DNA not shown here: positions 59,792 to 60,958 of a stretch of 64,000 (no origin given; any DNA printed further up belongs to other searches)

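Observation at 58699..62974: ino1 – HtrB/PatA-like acyltransferase – GT2 polyprenol-phosphate sugar synthase – HAD-IIA phosphatase: putative inositol glycolipid module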

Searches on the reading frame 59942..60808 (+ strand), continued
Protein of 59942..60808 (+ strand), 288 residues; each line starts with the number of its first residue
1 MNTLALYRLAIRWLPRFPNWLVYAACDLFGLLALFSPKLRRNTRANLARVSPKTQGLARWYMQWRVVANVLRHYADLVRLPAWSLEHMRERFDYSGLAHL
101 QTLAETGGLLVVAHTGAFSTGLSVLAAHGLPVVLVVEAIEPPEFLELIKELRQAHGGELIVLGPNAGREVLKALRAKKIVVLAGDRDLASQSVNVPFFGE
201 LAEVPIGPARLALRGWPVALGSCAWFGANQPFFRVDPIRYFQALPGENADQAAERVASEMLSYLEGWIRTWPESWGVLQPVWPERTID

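Call 42: search_protein_families(library=ncbifam, proteins=[L013:6958-8001:+, L013:8001-8876:+, L019:2828-3667:+, L031:8001-8891:+, L007:10001-10960:+, L013:4973-5650:+, L013:9613-10800:+, L013:8831-9616:+, L019:3658-4854:+], max_evalue=0.00001)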
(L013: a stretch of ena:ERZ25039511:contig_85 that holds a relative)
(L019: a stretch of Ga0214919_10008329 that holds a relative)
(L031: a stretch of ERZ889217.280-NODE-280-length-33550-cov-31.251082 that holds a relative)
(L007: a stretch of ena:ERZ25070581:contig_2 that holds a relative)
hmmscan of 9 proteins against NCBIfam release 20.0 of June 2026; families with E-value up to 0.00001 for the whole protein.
L013:6958-8001:+ (347 aa): 11 families
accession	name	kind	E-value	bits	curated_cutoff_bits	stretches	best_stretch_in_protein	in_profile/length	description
NF005919.0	PRK07920.1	equivalog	5.4e-40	137.4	209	1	35-332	5-305/311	phosphatidylinositol mannoside acyltransferase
NF006270.0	PRK08419.1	equivalog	2.5e-22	79.6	248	1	40-317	5-286/298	lipid A biosynthesis lauroyl acyltransferase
TIGR02207.1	lipid_A_htrB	subfamily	8.4e-13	48.3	297.8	1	42-312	15-284/303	LpxL/LpxP family Kdo(2)-lipid IV(A) lauroyl/palmitoleoyl acyltransferase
NF006487.0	PRK08905.1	equivalog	4.6e-12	45.6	281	1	49-269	7-225/290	lysophospholipid acyltransferase family protein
NF006438.0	PRK08734.1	equivalog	3.6e-09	36.1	363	1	101-312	65-278/305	lauroyl acyltransferase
NF004191.0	PRK05646.1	equivalog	8e-09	35.1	491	1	42-269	18-246/310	lipid A biosynthesis lauroyl acyltransferase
NF006437.0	PRK08733.1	equivalog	1.4e-08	34.2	540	1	31-312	10-287/306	LpxL/LpxP family Kdo(2)-lipid IV(A) lauroyl/palmitoleoyl acyltransferase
NF005150.0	PRK06628.1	equivalog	2.6e-07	30.3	350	1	100-319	68-288/290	lipid A biosynthesis lauroyl acyltransferase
NF005340.0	PRK06860.1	subfamily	4e-07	29.5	398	1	42-312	21-290/309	lipid A biosynthesis lauroyl acyltransferase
NF006432.0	PRK08706.1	equivalog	7.8e-07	28.6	384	1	51-286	10-247/289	lipid A biosynthesis lauroyl acyltransferase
NF005120.0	PRK06553.1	equivalog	1.9e-06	27.5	273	1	124-319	108-306/308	lipid A biosynthesis lauroyl acyltransferase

L013:8001-8876:+ (291 aa): 6 families
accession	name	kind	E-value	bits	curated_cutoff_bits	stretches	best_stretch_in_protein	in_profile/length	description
NF005919.0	PRK07920.1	equivalog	9.1e-44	149.7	209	1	6-287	14-294/311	phosphatidylinositol mannoside acyltransferase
NF005120.0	PRK06553.1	equivalog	3.1e-14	53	273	1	62-278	77-299/308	lipid A biosynthesis lauroyl acyltransferase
NF006270.0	PRK08419.1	equivalog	3.2e-13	49.6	248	1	7-279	10-282/298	lipid A biosynthesis lauroyl acyltransferase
NF006487.0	PRK08905.1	equivalog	1.3e-10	40.9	281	1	12-278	8-266/290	lysophospholipid acyltransferase family protein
NF006438.0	PRK08734.1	equivalog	2.1e-07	30.3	363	1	9-237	12-239/305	lauroyl acyltransferase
NF004569.0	PRK05906.1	equivalog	2.5e-06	26.6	439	1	104-278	132-305/454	lipid A biosynthesis lauroyl acyltransferase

L019:2828-3667:+ (280 aa): 11 families
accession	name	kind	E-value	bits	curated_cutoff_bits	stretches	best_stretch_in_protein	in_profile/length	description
NF005919.0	PRK07920.1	equivalog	1.6e-89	300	209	1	2-274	21-296/311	phosphatidylinositol mannoside acyltransferase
NF006270.0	PRK08419.1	equivalog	2.3e-20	73.1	248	1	2-271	16-288/298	lipid A biosynthesis lauroyl acyltransferase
NF004190.0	PRK05645.1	equivalog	3.5e-11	42.7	377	1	1-264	14-277/295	lysophospholipid acyltransferase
NF006507.0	PRK08943.1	subfamily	8.3e-10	38.2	337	1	3-246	37-281/322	lipid A biosynthesis (KDO)2-(lauroyl)-lipid IVA acyltransferase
TIGR02207.1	lipid_A_htrB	subfamily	4.5e-09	36.1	297.8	1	3-279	25-294/303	LpxL/LpxP family Kdo(2)-lipid IV(A) lauroyl/palmitoleoyl acyltransferase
TIGR02208.1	lipid_A_msbB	equivalog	6.5e-09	35.5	336.05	1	2-246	26-271/305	lauroyl-Kdo(2)-lipid IV(A) myristoyltransferase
NF006487.0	PRK08905.1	equivalog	2.9e-08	33.1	281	1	15-260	22-266/290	lysophospholipid acyltransferase family protein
NF004569.0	PRK05906.1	equivalog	3.6e-08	32.6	439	1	92-271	134-312/454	lipid A biosynthesis lauroyl acyltransferase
NF006432.0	PRK08706.1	equivalog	2.1e-07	30.5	384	1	3-215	11-224/289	lipid A biosynthesis lauroyl acyltransferase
NF006438.0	PRK08734.1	equivalog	2.6e-07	30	363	1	7-228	21-241/305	lauroyl acyltransferase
NF005340.0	PRK06860.1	subfamily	1.9e-06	27.3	398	1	4-264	32-290/309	lipid A biosynthesis lauroyl acyltransferase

L031:8001-8891:+ (297 aa): 16 families
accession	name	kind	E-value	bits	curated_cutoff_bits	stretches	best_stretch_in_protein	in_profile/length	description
NF005919.0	PRK07920.1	equivalog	4.4e-70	236.2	209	1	16-294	21-299/311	phosphatidylinositol mannoside acyltransferase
NF006270.0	PRK08419.1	equivalog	3.7e-29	102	248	1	8-289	8-289/298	lipid A biosynthesis lauroyl acyltransferase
NF006487.0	PRK08905.1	equivalog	3.4e-16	59.1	281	1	52-281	38-266/290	lysophospholipid acyltransferase family protein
TIGR02208.1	lipid_A_msbB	equivalog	5.2e-15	55.5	336.05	1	9-281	20-287/305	lauroyl-Kdo(2)-lipid IV(A) myristoyltransferase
NF006438.0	PRK08734.1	equivalog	8.8e-15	54.5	363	1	16-282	17-279/305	lauroyl acyltransferase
NF006507.0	PRK08943.1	subfamily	7.6e-14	51.5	337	1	9-281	30-297/322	lipid A biosynthesis (KDO)2-(lauroyl)-lipid IVA acyltransferase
TIGR02207.1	lipid_A_htrB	subfamily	1e-13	51.4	297.8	1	12-281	21-284/303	LpxL/LpxP family Kdo(2)-lipid IV(A) lauroyl/palmitoleoyl acyltransferase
NF005399.0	PRK06946.1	subfamily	1.2e-11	44.4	343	1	9-264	10-263/294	lipid A biosynthesis lauroyl acyltransferase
NF005120.0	PRK06553.1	equivalog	1.2e-10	41.3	273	1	12-288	29-306/308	lipid A biosynthesis lauroyl acyltransferase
NF006437.0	PRK08733.1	equivalog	1.3e-10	40.9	540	1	40-281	54-287/306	LpxL/LpxP family Kdo(2)-lipid IV(A) lauroyl/palmitoleoyl acyltransferase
NF005150.0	PRK06628.1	equivalog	1.5e-10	40.9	350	1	50-288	56-288/290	lipid A biosynthesis lauroyl acyltransferase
NF004191.0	PRK05646.1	equivalog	3.3e-10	39.6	491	1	20-281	31-288/310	lipid A biosynthesis lauroyl acyltransferase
NF005340.0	PRK06860.1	subfamily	6.9e-10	38.6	398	1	9-282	24-291/309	lipid A biosynthesis lauroyl acyltransferase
NF004569.0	PRK05906.1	equivalog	4e-09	35.8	439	1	97-292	125-316/454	lipid A biosynthesis lauroyl acyltransferase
NF006432.0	PRK08706.1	equivalog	4e-07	29.6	384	1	16-230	10-225/289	lipid A biosynthesis lauroyl acyltransferase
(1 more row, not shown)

L007:10001-10960:+ (319 aa): 2 families
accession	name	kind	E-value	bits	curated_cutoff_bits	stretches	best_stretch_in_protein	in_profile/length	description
NF005919.0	PRK07920.1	equivalog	3e-35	121.8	209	1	41-318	15-293/311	phosphatidylinositol mannoside acyltransferase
NF006487.0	PRK08905.1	equivalog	7.5e-12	44.9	281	1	44-310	6-265/290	lysophospholipid acyltransferase family protein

L013:4973-5650:+ (225 aa): 4 families
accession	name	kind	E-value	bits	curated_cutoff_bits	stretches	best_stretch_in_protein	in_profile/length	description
NF045883.1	PIPSynth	equivalog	1.7e-45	155.1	170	1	27-212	8-194/197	phosphatidylinositol phosphate synthase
NF040950.1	archin_ph_syn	equivalog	5.2e-42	143.9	180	1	27-212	9-189/191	archaetidylinositol phosphate synthase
NF052561.1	PIPSynBT1523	equivalog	3.8e-23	82.4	350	1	29-182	12-173/232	hypothetical protein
NF041135.1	IPPtranDIPPsyn_Thcocales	equivalog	1.1e-15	57.5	580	1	37-154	245-358/419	bifunctional L-myo-inositol-1-phosphate cytidylyltransferase/CDP-L-myo-inositol myo-inositolphosphotransferase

L013:9613-10800:+ (395 aa): 34 families (the best 25 are shown)
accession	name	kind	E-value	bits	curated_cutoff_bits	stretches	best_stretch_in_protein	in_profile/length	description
NF041876.1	EPS_EpsE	equivalog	3.6e-36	125.2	400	1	175-368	177-376/389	exopolysaccharide biosynthesis GT4 family glycosyltransferase EpsE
TIGR04047.1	MSMEG_0565_glyc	hypoth_equivalog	2e-33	116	259.85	1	47-385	22-372/373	MSMEG_0565 family glycosyltransferase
TIGR02149.1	glgA_Coryne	subfamily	1.8e-30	106.4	302.4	1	144-386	129-389/391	glycogen synthase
TIGR03088.1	stp2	hypoth_equivalog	3.5e-27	95.4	409.05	1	187-385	163-371/374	TIGR03088 family PEP-CTERM/XrtA system glycosyltransferase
TIGR03449.1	mycothiol_MshA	equivalog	8.5e-27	94.1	462.5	1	185-387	189-403/406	D-inositol-3-phosphate glycosyltransferase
TIGR03999.1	thiol_BshA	equivalog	1.3e-26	93.4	273.7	1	184-386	167-372/375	N-acetyl-alpha-D-glucosaminyl L-malate synthase BshA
TIGR04063.1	stp3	hypoth_equivalog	7e-26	91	442.05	1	172-385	167-393/397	TIGR04063 family PEP-CTERM/XrtA system glycosyltransferase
NF053787.1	GlcN_PG_synth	equivalog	3e-21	75.7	480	1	187-386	167-358/361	N-acetylglucosaminyl phosphatidylglycerol synthase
NF049988.1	MGlcDAGSynMgs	equivalog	3.9e-19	69.3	400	1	183-372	175-372/398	alpha-monoglucosyldiacylglycerol synthase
NF038295.1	EPS_HpsP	equivalog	2.4e-18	66.3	550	1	187-385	179-385/388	hormogonium polysaccharide biosynthesis glycosyltransferase HpsP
NF012028.0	PRK15484.1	subfamily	2.3e-17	63.2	618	1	181-380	157-371/380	lipopolysaccharide N-acetylglucosaminyltransferase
NF041010.1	glycosy_Agl16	equivalog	4.6e-17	61.9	575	1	163-386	133-350/352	glycosylation protein Agl16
NF038229.1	Glyco4_Geo_Pelo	equivalog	7.2e-17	61.4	400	1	185-384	134-333/338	GPMC system family 4 glycosyltransferase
TIGR04157.1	glyco_rSAM_CFB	subfamily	1e-16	60.9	400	1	213-338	229-351/406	TIGR04157 family glycosyltransferase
NF046085.1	XrtY_assoc_Gly1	equivalog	1.2e-15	57.3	400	1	183-386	181-383/387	XrtY-associated glycosyltransferase XYAG1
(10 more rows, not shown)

L013:8831-9616:+ (261 aa): 3 families
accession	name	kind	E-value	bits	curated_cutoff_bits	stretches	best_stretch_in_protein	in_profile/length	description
NF038032.1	CehA_McbA_metalo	domain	6.4e-24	84.9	80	1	24-222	4-212/315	CehA/McbA family metallohydrolase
NF047791.1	RNaseRnm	equivalog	8.6e-10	38.3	375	1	25-111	3-92/275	RNase RNM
NF041577.1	nside_bi_sphtase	equivalog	9.7e-08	31.5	400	1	24-105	3-85/276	3',5'-nucleoside bisphosphate phosphatase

L019:3658-4854:+ (399 aa): 20 families
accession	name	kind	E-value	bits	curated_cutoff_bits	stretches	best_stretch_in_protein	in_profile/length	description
TIGR04047.1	MSMEG_0565_glyc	hypoth_equivalog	5.5e-22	78.4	259.85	1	24-369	13-372/373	MSMEG_0565 family glycosyltransferase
TIGR03449.1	mycothiol_MshA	equivalog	3e-19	69.2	462.5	1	94-372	100-404/406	D-inositol-3-phosphate glycosyltransferase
TIGR04063.1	stp3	hypoth_equivalog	4.5e-19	68.6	442.05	1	195-371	213-395/397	TIGR04063 family PEP-CTERM/XrtA system glycosyltransferase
TIGR02149.1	glgA_Coryne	subfamily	3.4e-17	62.6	302.4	1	146-369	141-388/391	glycogen synthase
NF041876.1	EPS_EpsE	equivalog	1.7e-15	57.2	400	1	160-362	176-387/389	exopolysaccharide biosynthesis GT4 family glycosyltransferase EpsE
NF041010.1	glycosy_Agl16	equivalog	4.9e-15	55.2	575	1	87-370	64-350/352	glycosylation protein Agl16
NF038295.1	EPS_HpsP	equivalog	1.4e-14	54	550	1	157-369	163-385/388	hormogonium polysaccharide biosynthesis glycosyltransferase HpsP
TIGR03999.1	thiol_BshA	equivalog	1.9e-13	50.1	273.7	1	220-371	223-373/375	N-acetyl-alpha-D-glucosaminyl L-malate synthase BshA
NF038229.1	Glyco4_Geo_Pelo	equivalog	3.3e-13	49.4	400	1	170-369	133-334/338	GPMC system family 4 glycosyltransferase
NF046085.1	XrtY_assoc_Gly1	equivalog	7.3e-11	41.5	400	1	172-370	184-383/387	XrtY-associated glycosyltransferase XYAG1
NF053787.1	GlcN_PG_synth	equivalog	9.8e-11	41.1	480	1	199-370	201-358/361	N-acetylglucosaminyl phosphatidylglycerol synthase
NF038298.1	EPS_HpsO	equivalog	8e-09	34.7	575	1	197-369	203-385/388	hormogonium polysaccharide biosynthesis glycosyltransferase HpsO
TIGR03088.1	stp2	hypoth_equivalog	1.1e-08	34.5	409.05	1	154-370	155-372/374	TIGR03088 family PEP-CTERM/XrtA system glycosyltransferase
NF053513.1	Gtran_IagA_BgsA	equivalog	3.9e-08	32.7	460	1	221-372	182-332/333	LTA glycolipid anchor biosynthesis glycosyltransferase, IagA/BgsA family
NF049988.1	MGlcDAGSynMgs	equivalog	1.9e-07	30.8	400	0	209-370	226-386/398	alpha-monoglucosyldiacylglycerol synthase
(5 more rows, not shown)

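Call 64: predict_structure(alignment_id=A3)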
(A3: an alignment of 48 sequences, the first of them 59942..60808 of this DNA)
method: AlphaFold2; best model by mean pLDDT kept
length: 288 residues; sequences in the alignment: 48
mean_pLDDT: 90.3   pTM: 0.87
mean pLDDT of the five models: 90.3, 89.6, 89.0, 89.0, 88.8
residues with pLDDT >= 90: 194; 70-90: 87; 50-70: 5; < 50: 2
segments of 3 or more residues with pLDDT < 50: none
pLDDT, mean of each block of 10 residues (from residue 1): 86 94 96 96 94 96 95 92 89 91 95 83 90 89 87 84 90 96 78 91 90 96 86 93 96 95 93 89 62
secondary structure, 60 per line:
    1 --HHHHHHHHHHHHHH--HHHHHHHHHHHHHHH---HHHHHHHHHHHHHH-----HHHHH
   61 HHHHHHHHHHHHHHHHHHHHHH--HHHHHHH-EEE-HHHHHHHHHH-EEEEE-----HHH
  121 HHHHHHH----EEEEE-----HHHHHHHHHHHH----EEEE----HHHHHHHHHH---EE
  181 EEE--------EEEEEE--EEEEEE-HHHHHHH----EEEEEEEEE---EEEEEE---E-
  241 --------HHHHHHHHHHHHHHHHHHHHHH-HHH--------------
elements in order: H3-16 H19-33 H37-50 H56-82 H85-91 E93-95 H97-106 E108-112 H118-127 E132-136 H142-153 E158-161 H166-175 E179-183 E192-197 E200-205 H207-213 E218-226 E230-235 H249-270

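Call 66: fold_search(model_id=the predicted structure, library=pdb)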
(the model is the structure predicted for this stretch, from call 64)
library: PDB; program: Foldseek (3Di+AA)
matches with E <= 10: 980; with E <= 0.001: 14
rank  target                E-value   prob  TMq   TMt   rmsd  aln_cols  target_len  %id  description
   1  5oce_B                2.2e-16  1.00  0.72  0.81   3.2       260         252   24  THE MOLECULAR MECHANISM OF SUBSTRATE RECOGNITION AND CATALYSIS OF THE MEMBRANE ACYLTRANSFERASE PatA -- Complex of PatA (released 2017-12-27)
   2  5oce_A                2.2e-16  1.00  0.71  0.79   3.5       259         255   25  THE MOLECULAR MECHANISM OF SUBSTRATE RECOGNITION AND CATALYSIS OF THE MEMBRANE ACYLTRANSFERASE PatA -- Complex of PatA (released 2017-12-27)
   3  5f31                  4.7e-16  1.00  0.70  0.78   3.3       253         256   24  Crystal structure of membrane associated PatA from Mycobacterium smegmatis in complex with palmitate - P 42 21 2 space g (released 2016-03-09)
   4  5f2z_C                5.0e-16  1.00  0.71  0.83   2.9       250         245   27  Crystal structure of membrane associated PatA from Mycobacterium smegmatis in complex with palmitate - P21 space group (released 2016-03-09)
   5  5f2z_A                5.3e-16  1.00  0.71  0.82   3.2       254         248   26  Crystal structure of membrane associated PatA from Mycobacterium smegmatis in complex with palmitate - P21 space group (released 2016-03-09)
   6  5f2z_B                7.0e-16  1.00  0.70  0.78   3.4       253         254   26  Crystal structure of membrane associated PatA from Mycobacterium smegmatis in complex with palmitate - P21 space group (released 2016-03-09)
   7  5f2z_D                8.2e-16  1.00  0.69  0.77   3.4       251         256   26  Crystal structure of membrane associated PatA from Mycobacterium smegmatis in complex with palmitate - P21 space group (released 2016-03-09)
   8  5f2t_A                1.1e-15  1.00  0.71  0.81   3.4       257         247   25  Crystal structure of membrane associated PatA from Mycobacterium smegmatis in complex with palmitate - C 2 space group (released 2016-03-09)
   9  7ojt_A                1.3e-15  1.00  0.71  0.81   3.0       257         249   26  Crystal structure of unliganded PatA, a membrane associated acyltransferase from Mycobacterium smegmatis (released 2021-10-27)
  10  5f2t_B                1.7e-15  1.00  0.68  0.74   3.6       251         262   26  Crystal structure of membrane associated PatA from Mycobacterium smegmatis in complex with palmitate - C 2 space group (released 2016-03-09)
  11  5f34_C                2.4e-15  1.00  0.70  0.79   3.3       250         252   26  Crystal structure of membrane associated PatA from Mycobacterium smegmatis in complex with S-hexadecyl Coenzyme A - P2 (released 2016-03-09)
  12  5f34_A                2.6e-15  1.00  0.72  0.81   3.1       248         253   26  Crystal structure of membrane associated PatA from Mycobacterium smegmatis in complex with S-hexadecyl Coenzyme A - P2 (released 2016-03-09)
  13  5kn7                  1.5e-11  1.00  0.72  0.65   6.6       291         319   16  Lipid A secondary acyltransferase LpxM from Acinetobacter baumannii (released 2016-09-28)
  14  5knk                  3.2e-11  1.00  0.71  0.63   5.2       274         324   17  Lipid A secondary acyltransferase LpxM from Acinetobacter baumannii with catalytic residue substitution (E127A) (released 2016-09-28)
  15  9o1c_G                9.8e-03  0.30  0.18  0.19  16.4       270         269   10  Pseudomonas aeruginosa ATPase State2 (released 2025-12-10)
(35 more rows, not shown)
